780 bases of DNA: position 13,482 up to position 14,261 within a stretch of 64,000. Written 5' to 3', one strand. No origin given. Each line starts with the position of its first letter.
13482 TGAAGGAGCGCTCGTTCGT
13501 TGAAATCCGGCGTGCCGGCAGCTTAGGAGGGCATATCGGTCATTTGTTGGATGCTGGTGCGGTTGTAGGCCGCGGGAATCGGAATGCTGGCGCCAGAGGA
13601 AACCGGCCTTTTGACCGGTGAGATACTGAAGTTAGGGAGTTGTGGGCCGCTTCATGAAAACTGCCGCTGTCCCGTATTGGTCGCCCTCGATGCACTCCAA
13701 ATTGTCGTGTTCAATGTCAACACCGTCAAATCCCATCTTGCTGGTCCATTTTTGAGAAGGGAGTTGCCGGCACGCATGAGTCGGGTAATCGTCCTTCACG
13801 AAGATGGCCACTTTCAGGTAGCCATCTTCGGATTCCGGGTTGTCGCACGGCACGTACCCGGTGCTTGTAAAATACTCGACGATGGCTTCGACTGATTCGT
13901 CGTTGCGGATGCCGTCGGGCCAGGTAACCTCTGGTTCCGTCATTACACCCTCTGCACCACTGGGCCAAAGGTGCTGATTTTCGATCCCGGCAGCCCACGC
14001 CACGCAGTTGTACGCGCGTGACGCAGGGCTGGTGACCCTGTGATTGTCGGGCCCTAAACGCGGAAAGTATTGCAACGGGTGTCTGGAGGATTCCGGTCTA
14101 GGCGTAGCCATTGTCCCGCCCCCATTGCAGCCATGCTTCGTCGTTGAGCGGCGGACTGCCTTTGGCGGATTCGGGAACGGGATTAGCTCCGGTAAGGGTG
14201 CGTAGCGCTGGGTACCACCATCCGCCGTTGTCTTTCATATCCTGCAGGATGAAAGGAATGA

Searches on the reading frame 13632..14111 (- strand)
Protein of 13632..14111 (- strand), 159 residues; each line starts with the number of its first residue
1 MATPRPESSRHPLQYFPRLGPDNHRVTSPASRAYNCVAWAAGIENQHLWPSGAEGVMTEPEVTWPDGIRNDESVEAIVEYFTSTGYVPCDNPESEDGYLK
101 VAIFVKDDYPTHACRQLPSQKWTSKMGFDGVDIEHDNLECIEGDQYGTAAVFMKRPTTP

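Call 47: search_protein_families(library=pfam, proteins=[window:13632-14111:-], max_evalue=0.001)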
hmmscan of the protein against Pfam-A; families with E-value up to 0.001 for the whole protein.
window:13632-14111:- (159 aa): 1 family
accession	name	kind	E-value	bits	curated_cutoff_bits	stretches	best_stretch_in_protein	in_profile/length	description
PF24738.1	DUF7689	-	1.8e-32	112.9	22.6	1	25-154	1-118/118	Domain of unknown function (DUF7689)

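Call 75: search_protein_families(library=ncbifam, proteins=[window:13635-14111:-], max_evalue=0.001)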
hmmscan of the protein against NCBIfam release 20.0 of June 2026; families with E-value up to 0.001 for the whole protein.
window:13635-14111:- (159 aa): 0 families
